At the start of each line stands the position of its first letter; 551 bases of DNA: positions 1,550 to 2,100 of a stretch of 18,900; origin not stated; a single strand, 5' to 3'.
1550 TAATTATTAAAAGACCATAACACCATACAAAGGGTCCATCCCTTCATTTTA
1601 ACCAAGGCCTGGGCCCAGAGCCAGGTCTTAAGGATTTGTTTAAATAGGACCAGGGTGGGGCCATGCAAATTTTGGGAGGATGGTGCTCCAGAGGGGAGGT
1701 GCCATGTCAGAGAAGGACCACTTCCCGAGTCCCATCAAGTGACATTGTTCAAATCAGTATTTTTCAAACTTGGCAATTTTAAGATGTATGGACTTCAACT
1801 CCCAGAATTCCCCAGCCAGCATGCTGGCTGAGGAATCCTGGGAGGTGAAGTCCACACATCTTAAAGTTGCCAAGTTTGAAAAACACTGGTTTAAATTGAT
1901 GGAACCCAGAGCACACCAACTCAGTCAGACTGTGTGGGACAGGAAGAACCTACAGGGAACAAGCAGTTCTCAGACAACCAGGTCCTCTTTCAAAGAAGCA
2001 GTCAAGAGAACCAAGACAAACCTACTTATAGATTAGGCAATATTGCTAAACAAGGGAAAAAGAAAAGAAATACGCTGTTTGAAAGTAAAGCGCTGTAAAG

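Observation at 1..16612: A fold-back (hairpin) SINE-like family with variably truncated arms, at least 9 copies, 6 of them in MVP introns in both orientations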

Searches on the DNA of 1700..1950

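Call 55: search_rna_families(source=window, start=1700, end=1950, threshold=evalue, max_evalue=1)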
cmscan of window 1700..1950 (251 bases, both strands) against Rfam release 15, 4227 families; matches with E-value up to 1: 18.
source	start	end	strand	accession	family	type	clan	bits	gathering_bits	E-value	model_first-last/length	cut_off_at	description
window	1781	1862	-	RF04264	mir-5408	Gene; miRNA;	-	57.5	90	2.7e-10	1-84/84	no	mir-5408 microRNA precursor family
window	1781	1862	+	RF04264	mir-5408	Gene; miRNA;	-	50.4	90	1.5e-08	1-84/84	no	mir-5408 microRNA precursor family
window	1749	1895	+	RF03926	MIR1435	Gene; miRNA;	-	46.1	94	3.8e-06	1-186/186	no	MIR1435 microRNA precursor family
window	1771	1872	-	RF03927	MIR538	Gene; miRNA;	-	41.8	100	1e-07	1-160/160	no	MIR538 microRNA precursor family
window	1769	1874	-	RF04223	MIR2619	Gene; miRNA;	-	37.9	113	1.1e-07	1-202/202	no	MIR2619 microRNA precursor family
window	1771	1872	+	RF03927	MIR538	Gene; miRNA;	-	36.7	100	2.3e-06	1-160/160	no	MIR538 microRNA precursor family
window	1787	1852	-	RF03656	mir-2432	Gene; miRNA;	-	33.9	100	1.6e-05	1-68/68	no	mir-2432 microRNA precursor family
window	1779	1864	+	RF00830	mir-74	Gene; miRNA;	CL00090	31.1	57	1.5e-05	1-80/80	no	mir-74 microRNA precursor family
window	1779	1864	-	RF00830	mir-74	Gene; miRNA;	CL00090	30.1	57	3.1e-05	1-80/80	no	mir-74 microRNA precursor family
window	1778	1865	-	RF03524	mir-3174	Gene; miRNA;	-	23.5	100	0.0081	1-87/87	no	mir-3174 microRNA precursor family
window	1790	1884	-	RF02905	sRNA41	Gene; sRNA;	-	23.4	45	0.073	1-113/113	no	Archaeal Small RNA 41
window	1792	1851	+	RF03418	mir-3198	Gene; miRNA;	-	23.2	91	0.029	1-80/80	no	mir-3198 microRNA precursor family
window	1759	1848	+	RF02905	sRNA41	Gene; sRNA;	-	22.2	45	0.13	1-113/113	no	Archaeal Small RNA 41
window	1783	1858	-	RF03567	MIR8024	Gene; miRNA;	-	21.4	57.3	0.061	1-86/86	no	MIR8024 microRNA precursor family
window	1792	1851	-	RF04155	mir-9236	Gene; miRNA;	-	19.9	98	0.5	1-83/83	no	mir-9236 microRNA precursor family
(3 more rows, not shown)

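Call 57: search_rna_families(source=window, start=1740, end=1900, threshold=evalue, max_evalue=0.000001, show_alignments=2)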
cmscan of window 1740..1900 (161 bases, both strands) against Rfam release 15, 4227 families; matches with E-value up to 0.000001: 7.
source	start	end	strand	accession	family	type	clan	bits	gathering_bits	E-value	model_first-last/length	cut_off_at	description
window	1781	1862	-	RF04264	mir-5408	Gene; miRNA;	-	57.5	90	1.7e-10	1-84/84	no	mir-5408 microRNA precursor family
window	1781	1862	-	RF03888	mir-3160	Gene; miRNA;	-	50.6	80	3.8e-08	1-83/83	no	mir-3160 microRNA precursor family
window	1781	1862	+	RF04264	mir-5408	Gene; miRNA;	-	50.4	90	9.5e-09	1-84/84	no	mir-5408 microRNA precursor family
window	1757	1886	-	RF03634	mir-3524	Gene; miRNA;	-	41.3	99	2e-08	1-84/84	no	mir-3524 microRNA precursor family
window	1757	1886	+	RF03634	mir-3524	Gene; miRNA;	-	40.2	99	4.3e-08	1-84/84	no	mir-3524 microRNA precursor family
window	1782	1861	+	RF04073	mir-727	Gene; miRNA;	-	38.6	104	9.5e-07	1-91/91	no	mir-727 microRNA precursor family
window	1772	1871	-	RF03641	mir-991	Gene; miRNA;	-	37.8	100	7.7e-07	1-88/88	no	mir-991 microRNA precursor family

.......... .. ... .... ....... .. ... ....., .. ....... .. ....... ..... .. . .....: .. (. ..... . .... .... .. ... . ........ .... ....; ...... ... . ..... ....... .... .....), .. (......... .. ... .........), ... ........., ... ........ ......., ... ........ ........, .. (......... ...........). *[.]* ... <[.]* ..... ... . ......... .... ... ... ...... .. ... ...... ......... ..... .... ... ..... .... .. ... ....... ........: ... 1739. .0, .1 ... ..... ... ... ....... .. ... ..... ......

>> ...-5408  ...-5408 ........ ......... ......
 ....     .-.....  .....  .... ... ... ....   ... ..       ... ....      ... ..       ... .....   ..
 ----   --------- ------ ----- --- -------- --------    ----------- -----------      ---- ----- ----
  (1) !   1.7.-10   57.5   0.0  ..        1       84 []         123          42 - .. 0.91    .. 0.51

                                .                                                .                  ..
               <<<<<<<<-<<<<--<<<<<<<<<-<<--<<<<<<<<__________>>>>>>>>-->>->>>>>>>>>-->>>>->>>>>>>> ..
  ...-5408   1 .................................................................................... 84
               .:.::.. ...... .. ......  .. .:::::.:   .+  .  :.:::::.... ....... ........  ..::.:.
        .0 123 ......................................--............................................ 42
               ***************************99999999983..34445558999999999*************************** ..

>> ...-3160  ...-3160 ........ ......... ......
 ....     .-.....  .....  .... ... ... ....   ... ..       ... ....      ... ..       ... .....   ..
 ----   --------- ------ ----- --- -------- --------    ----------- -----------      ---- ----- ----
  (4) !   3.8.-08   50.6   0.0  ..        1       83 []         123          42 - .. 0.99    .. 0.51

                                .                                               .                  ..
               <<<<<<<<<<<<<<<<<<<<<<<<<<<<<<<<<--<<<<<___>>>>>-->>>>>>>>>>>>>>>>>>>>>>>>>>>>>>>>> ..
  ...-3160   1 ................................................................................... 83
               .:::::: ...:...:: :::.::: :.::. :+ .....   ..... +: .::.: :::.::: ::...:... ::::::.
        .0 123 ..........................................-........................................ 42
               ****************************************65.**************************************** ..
